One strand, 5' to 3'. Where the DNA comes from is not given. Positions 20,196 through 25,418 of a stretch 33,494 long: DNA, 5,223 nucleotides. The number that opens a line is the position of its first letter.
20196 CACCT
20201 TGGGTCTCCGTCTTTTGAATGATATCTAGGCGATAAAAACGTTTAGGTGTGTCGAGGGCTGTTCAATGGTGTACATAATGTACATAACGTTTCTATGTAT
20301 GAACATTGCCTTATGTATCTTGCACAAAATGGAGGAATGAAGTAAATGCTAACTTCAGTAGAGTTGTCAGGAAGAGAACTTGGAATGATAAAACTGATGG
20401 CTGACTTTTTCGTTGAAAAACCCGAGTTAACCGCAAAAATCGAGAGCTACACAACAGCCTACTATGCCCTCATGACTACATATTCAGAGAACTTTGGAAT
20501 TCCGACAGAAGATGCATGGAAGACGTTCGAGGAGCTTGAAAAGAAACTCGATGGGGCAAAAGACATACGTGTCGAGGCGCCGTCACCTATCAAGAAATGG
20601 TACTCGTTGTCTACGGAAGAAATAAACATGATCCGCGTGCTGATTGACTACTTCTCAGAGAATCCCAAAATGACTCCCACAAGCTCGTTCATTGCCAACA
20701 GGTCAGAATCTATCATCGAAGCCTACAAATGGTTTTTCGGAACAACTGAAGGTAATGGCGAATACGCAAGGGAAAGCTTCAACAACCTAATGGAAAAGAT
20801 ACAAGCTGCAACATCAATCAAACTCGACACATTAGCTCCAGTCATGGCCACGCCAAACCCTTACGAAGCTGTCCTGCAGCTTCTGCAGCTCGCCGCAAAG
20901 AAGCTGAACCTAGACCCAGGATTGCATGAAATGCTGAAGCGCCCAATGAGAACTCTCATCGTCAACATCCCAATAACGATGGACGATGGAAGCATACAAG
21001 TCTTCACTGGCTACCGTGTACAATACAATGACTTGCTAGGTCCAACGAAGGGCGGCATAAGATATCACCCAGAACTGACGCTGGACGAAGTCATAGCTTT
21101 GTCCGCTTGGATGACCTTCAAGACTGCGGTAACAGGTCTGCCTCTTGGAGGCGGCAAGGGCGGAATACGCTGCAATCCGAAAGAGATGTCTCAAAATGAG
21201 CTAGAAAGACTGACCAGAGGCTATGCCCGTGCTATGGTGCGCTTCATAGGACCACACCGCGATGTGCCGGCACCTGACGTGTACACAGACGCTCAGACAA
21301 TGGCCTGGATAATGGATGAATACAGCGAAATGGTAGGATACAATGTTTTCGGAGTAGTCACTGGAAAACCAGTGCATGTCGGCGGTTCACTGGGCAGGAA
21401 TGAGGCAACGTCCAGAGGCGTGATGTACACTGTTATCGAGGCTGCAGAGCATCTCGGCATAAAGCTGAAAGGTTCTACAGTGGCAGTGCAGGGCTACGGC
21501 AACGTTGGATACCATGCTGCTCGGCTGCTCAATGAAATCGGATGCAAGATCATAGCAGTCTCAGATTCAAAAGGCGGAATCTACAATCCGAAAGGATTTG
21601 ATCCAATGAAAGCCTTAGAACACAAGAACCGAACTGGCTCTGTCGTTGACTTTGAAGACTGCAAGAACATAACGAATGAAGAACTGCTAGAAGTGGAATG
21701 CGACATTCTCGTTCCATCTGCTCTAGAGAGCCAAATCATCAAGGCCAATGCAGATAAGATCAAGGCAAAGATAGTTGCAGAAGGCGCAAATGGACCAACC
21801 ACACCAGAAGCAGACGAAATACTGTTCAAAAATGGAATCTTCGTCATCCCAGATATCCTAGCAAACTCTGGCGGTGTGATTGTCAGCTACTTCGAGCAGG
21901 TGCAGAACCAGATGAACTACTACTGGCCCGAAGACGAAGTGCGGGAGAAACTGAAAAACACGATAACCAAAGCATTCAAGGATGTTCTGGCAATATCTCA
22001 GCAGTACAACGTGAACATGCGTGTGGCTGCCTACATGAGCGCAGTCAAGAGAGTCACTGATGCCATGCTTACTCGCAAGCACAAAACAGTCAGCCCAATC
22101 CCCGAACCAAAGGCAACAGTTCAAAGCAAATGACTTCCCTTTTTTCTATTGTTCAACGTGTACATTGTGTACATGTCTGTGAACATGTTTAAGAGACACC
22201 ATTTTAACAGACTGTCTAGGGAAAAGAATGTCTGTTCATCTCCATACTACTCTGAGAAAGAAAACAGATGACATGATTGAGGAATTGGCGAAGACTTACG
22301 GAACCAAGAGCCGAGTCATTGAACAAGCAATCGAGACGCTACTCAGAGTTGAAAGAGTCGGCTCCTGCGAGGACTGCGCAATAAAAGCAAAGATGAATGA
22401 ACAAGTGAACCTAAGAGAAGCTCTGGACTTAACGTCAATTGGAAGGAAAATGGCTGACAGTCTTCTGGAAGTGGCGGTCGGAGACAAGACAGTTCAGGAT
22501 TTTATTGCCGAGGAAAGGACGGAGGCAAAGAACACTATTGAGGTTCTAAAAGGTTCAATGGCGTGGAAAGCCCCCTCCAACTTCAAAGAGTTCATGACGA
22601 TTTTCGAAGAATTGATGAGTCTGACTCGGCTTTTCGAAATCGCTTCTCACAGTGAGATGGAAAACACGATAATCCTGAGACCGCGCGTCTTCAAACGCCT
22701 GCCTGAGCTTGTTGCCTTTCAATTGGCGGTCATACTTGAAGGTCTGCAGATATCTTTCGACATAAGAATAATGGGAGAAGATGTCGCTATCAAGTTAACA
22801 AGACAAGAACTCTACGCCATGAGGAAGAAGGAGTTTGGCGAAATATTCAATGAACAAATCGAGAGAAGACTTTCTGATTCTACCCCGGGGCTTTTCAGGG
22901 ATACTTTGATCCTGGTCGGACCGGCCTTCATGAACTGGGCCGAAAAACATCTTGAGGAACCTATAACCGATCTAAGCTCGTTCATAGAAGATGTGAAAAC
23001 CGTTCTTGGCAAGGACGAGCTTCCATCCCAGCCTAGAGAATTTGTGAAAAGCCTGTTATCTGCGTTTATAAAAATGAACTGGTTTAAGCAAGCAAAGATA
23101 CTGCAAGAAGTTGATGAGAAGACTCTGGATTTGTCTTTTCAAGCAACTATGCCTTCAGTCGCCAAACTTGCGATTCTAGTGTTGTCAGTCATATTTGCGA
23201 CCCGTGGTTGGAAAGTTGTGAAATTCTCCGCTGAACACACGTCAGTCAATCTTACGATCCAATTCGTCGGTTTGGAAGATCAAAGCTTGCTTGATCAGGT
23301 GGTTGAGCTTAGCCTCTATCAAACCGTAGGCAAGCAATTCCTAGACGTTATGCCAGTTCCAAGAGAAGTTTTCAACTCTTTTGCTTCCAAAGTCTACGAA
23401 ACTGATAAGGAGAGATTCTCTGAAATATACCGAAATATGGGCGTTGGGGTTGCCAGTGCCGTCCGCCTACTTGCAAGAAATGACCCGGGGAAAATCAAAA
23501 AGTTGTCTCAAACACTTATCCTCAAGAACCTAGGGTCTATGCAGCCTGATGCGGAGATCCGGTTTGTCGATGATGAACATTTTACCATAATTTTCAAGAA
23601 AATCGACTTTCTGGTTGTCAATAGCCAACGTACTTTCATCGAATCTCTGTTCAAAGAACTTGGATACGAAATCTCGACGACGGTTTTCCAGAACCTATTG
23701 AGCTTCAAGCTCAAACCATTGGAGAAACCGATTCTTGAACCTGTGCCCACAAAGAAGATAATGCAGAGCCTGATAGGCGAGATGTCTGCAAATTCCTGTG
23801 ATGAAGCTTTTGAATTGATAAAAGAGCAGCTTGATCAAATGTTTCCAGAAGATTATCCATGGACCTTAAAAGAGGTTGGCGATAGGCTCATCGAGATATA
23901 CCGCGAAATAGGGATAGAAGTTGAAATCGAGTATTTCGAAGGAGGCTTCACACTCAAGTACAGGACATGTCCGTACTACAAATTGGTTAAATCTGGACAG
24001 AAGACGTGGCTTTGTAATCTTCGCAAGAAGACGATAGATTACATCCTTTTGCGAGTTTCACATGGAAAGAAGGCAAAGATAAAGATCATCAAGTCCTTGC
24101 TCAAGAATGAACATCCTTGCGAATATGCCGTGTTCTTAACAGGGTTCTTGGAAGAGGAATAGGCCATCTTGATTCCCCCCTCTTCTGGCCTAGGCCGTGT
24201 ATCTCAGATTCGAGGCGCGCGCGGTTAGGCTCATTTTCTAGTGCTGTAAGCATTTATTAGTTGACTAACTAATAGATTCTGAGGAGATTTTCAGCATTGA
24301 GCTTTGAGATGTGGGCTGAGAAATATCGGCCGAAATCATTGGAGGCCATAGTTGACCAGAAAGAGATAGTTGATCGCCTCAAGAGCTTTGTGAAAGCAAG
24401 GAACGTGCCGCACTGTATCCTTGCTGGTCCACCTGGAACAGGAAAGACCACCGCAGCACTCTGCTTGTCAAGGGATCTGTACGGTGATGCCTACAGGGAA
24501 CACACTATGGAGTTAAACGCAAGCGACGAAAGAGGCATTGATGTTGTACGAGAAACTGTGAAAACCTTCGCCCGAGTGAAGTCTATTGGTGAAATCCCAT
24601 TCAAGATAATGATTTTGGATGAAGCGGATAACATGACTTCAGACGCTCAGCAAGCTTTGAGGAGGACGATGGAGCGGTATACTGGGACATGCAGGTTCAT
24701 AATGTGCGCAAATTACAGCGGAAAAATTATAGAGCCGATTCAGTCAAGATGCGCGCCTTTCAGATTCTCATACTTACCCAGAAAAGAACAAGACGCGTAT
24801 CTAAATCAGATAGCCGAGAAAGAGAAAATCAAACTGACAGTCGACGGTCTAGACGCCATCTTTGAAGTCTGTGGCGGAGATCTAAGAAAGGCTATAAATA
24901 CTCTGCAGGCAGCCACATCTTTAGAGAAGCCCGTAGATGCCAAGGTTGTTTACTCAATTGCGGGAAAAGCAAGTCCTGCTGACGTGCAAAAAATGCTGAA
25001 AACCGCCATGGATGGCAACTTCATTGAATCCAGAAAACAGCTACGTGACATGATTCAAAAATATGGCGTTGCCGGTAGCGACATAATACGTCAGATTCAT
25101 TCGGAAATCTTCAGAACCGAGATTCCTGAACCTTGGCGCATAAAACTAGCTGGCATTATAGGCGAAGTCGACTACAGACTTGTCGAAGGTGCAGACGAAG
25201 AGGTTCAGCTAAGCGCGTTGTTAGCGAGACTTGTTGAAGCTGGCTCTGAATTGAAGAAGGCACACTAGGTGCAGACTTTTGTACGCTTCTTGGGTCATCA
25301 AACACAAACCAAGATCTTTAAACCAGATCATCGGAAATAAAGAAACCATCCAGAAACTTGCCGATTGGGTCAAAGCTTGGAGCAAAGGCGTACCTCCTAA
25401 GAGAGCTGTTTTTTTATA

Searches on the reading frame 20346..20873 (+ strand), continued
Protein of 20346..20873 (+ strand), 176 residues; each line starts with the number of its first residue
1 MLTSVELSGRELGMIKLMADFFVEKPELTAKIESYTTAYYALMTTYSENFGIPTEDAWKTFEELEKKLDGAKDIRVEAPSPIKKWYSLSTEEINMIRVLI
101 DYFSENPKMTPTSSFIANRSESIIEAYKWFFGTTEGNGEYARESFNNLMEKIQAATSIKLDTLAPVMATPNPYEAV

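Call 79: search_protein_families(library=pfam, proteins=[L014:1046-1363:+, L014:3455-4348:+, L014:4439-4915:+, L014:4918-5487:+, L014:5487-5891:+, L014:329-796:-, L014:5949-6818:+], max_evalue=0.001)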
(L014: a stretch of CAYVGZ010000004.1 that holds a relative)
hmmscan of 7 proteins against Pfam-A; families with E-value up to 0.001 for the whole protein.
L014:1046-1363:+ (105 aa): 0 families

L014:3455-4348:+ (297 aa): 7 families
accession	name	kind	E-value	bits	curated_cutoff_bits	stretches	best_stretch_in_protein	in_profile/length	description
PF00583.31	Acetyltransf_1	-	6.4e-16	59.1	20.7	1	29-131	12-116/116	Acetyltransferase (GNAT) family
PF13302.13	Acetyltransf_3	-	2.3e-08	35.2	25.4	1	15-132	7-138/138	Acetyltransferase (GNAT) domain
PF13673.13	Acetyltransf_10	-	3.9e-08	33.8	23.6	1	38-136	18-112/128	Acetyltransferase (GNAT) domain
PF13508.13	Acetyltransf_7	-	1.2e-07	32.5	27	1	49-133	2-84/84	Acetyltransferase (GNAT) domain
PF08445.16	FR47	-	0.00015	22.1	22.1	0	77-134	24-80/86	FR47-like protein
PF24553.2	Rv0428c_C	-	0.0005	20.2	27.2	1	46-132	129-216/224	Probable histone acetyltransferase Rv0428c C-terminal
PF14542.12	Acetyltransf_CG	-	0.00079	20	30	0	55-111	4-61/80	GCN5-related N-acetyl-transferase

L014:4439-4915:+ (158 aa): 1 family
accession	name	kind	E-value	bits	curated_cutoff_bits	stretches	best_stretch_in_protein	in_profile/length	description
PF00416.27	Ribosomal_S13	-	5.4e-40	137.2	31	1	10-137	1-127/128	Ribosomal protein S13/S18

L014:4918-5487:+ (189 aa): 1 family
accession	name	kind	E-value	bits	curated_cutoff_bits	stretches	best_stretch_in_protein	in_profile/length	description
PF01479.30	S4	-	1.1e-14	54.3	22.8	1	103-149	1-47/48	S4 domain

L014:5487-5891:+ (134 aa): 1 family
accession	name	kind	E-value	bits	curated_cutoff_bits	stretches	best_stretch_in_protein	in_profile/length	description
PF00411.24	Ribosomal_S11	-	1e-44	151.9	25.1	1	13-130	2-110/110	Ribosomal protein S11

L014:329-796:- (155 aa): 4 families
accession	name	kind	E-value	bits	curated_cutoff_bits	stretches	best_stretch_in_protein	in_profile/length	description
PF13404.12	HTH_AsnC-type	-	2.2e-12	47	27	1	3-44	1-42/42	AsnC-type helix-turn-helix domain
PF13412.12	HTH_24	-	1.8e-11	43.9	21.9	1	3-48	1-46/48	Winged helix-turn-helix DNA-binding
PF01037.27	AsnC_trans_reg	-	2.4e-05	24.6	25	1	71-135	3-69/73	Lrp/AsnC ligand binding domain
PF22980.2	Myb_DNA-bind_8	-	0.00016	21.4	27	1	9-46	10-47/50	Myb-like DNA-binding domain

L014:5949-6818:+ (289 aa): 9 families
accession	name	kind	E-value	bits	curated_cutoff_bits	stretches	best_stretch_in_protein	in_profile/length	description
PF01000.31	RNA_pol_A_bac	-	3.9e-18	66.2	33.9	1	66-170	5-101/119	RNA polymerase Rpb3/RpoA insert domain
PF01193.29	RNA_pol_L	-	2.8e-16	59.4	24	1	31-274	2-74/74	RNA polymerase Rpb3/Rpb11 dimerisation domain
PF13187.11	Fer4_9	-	1.2e-07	32.1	27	1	191-234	2-50/52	4Fe-4S dicluster domain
PF12838.12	Fer4_7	-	1.2e-06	29.3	27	1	190-234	1-51/52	4Fe-4S dicluster domain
PF00037.32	Fer4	-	2.1e-05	24.6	21.1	0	190-205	7-22/24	4Fe-4S binding domain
PF13183.11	Fer4_8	-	0.00013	22.9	27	0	176-205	46-68/68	4Fe-4S dicluster domain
PF12797.12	Fer4_2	-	0.00043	20.5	24.5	0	215-232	4-21/22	4Fe-4S binding domain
PF13237.11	Fer4_10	-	0.00051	20.4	25.5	1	215-244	3-32/53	4Fe-4S dicluster domain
PF12837.12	Fer4_6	-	0.00068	19.9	25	0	190-205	8-23/24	4Fe-4S binding domain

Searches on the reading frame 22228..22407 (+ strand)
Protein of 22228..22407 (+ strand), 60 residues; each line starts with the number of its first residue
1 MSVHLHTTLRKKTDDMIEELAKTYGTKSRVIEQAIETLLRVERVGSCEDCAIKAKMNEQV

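Call 38: search_solved_structures(query=A3, max_evalue=10, show_alignments=3)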
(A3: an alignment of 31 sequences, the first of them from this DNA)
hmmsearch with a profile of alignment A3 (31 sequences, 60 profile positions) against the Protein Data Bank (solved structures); distinct sequences matched with E-value up to 10: 9.
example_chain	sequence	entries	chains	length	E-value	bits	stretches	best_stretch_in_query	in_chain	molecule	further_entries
1v9p_A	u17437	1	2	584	0.013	18.5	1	18-46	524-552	DNA ligase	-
1dgs_A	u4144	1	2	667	0.048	16.7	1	18-46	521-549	DNA LIGASE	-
1jjr_A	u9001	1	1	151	0.11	15.5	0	7-30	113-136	THYROID AUTOANTIGEN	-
5cwj_A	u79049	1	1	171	0.15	15.1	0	19-44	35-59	Designed helical repeat protein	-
6xh5_A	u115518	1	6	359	0.45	13.6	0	20-44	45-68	helical fusion design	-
9lv4_A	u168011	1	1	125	0.71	13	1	12-28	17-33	Minibinder tw1102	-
7bqs_A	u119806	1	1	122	0.9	12.6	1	10-49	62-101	Nomur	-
3is6_A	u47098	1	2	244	1.5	11.9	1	12-56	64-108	putative permease protein, ABC transporter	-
8w6e_A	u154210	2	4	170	1.6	11.8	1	9-52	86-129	HBC599 in complex with wFAP1.1 | wFAP1.1 structure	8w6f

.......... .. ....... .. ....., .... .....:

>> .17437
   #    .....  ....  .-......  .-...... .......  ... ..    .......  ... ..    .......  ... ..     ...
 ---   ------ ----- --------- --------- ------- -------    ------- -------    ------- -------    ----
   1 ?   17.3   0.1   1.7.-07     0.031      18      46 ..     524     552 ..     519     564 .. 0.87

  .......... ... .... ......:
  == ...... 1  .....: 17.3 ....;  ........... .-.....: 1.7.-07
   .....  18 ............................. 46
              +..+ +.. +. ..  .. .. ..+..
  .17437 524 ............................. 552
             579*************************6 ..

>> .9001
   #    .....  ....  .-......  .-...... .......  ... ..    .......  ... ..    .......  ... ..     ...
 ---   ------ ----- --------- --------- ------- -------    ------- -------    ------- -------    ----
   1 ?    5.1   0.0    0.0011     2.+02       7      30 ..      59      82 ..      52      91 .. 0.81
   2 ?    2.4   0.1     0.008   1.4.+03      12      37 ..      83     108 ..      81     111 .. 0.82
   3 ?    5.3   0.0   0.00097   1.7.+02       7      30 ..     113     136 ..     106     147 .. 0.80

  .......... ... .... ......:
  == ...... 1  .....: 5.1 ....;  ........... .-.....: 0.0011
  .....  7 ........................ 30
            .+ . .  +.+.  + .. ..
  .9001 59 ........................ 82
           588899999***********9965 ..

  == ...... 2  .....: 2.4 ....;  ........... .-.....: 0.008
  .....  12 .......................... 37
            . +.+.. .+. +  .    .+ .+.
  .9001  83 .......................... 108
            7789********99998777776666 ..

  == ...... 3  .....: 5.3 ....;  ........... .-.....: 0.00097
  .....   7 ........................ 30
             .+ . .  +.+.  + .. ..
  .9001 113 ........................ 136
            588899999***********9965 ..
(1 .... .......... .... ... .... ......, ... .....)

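Call 61: search_protein_families(library=pfam, alignment_id=A3, max_evalue=10)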
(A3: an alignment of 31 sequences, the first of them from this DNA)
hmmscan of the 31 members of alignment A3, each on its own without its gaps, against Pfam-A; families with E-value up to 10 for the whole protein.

A. member 1, seq(60 aa): 1 family
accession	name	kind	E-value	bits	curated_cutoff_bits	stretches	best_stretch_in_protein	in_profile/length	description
PF08769.17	Spo0A_C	-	0.017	15.5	25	1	4-40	29-65/104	Sporulation initiation factor Spo0A C terminal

B. families by the number of members that match (of 31 scanned): 11 families
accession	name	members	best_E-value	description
PF12651.13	RHH_3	9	0.01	Ribbon-helix-helix domain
PF08769.17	Spo0A_C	6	0.017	Sporulation initiation factor Spo0A C terminal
PF10482.14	CtIP_N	5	0.039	Tumour-suppressor protein CtIP N-terminal domain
PF07704.17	PSK_trans_fac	3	0.023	Rv0623-like transcription factor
PF03564.21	DUF1759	3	0.03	Protein of unknown function (DUF1759)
PF21933.2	MCM5_C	2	0.093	MCM5, C-terminal domain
PF06519.16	TolA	1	0.033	TolA C-terminal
PF16005.11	MOEP19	1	0.046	KH-like RNA-binding domain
PF05402.18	PqqD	1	0.048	Coenzyme PQQ synthesis protein D (PqqD)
PF10585.14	UBA_E1_SCCH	1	0.071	Ubiquitin-activating enzyme, SCCH domain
PF11629.13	Mst1_SARAH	1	0.096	C terminal SARAH domain of Mst1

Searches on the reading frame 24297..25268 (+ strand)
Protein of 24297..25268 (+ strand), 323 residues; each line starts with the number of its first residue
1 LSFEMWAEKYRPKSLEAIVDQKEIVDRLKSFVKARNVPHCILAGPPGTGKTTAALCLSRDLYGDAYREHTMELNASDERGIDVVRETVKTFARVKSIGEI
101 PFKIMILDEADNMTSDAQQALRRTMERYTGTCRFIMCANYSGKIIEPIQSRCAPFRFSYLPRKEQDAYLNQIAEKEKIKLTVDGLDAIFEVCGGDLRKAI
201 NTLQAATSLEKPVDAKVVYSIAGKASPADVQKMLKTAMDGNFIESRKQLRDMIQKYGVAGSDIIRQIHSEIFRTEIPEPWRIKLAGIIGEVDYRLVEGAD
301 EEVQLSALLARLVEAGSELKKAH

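Call 5: search_protein_families(library=pfam, proteins=[window:24297-25268:+], max_evalue=0.01)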
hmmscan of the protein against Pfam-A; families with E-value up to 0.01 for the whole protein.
window:24297-25268:+ (323 aa): 23 families
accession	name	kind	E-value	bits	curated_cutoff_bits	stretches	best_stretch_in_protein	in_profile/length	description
PF08542.16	Rep_fac_C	-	6.1e-25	87.9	23.6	1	226-311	2-88/88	Replication factor C C-terminal domain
PF00004.35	AAA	-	4.4e-14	53.5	21.2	1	41-153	2-124/131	ATPase family associated with various cellular activities (AAA)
PF13177.12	DNA_pol3_delta2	-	1.6e-11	44.9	27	1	81-159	83-159/161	DNA polymerase III, delta subunit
PF21960.2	RCF1-5-like_lid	-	3.6e-08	33.7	27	1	169-206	3-41/43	RCF1/5-like, AAA+ ATPase lid domain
PF03215.21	Rad17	-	2.4e-07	31.3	23.8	1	3-110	6-117/186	Rad17 P-loop domain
PF25361.1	AAA_lid_RFC1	-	7.4e-07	29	34.9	1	169-213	8-52/59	RFC1-like, AAA+ ATPase lid domain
PF05496.18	RuvB_N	-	8.5e-07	29.3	27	1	11-63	2-59/159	Holliday junction DNA helicase RuvB P-loop domain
PF13401.12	AAA_22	-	5.3e-06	27.2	27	0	39-70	7-36/130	AAA domain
PF07726.17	AAA_3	-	7.5e-06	26.3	27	1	39-128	1-89/131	ATPase family associated with various cellular activities (AAA)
PF16193.11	AAA_assoc_2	-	8.7e-06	26.3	34.3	1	175-213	2-40/81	AAA C-terminal domain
PF13191.12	AAA_16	-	7.3e-05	23.8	32.6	1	32-64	19-51/167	AAA ATPase domain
PF25199.1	nSTAND_NTPase5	-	7.7e-05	23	34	1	22-139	26-133/145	Novel STAND NTPase 5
PF20720.3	nSTAND3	-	0.00029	21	27.2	1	39-68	19-48/155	Novel STAND NTPase 3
PF00270.35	DEAD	-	0.00042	20.5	26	0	81-128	95-145/167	DEAD/DEAH box helicase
PF13173.12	AAA_14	-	0.00054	20.4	27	1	40-138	5-97/129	AAA domain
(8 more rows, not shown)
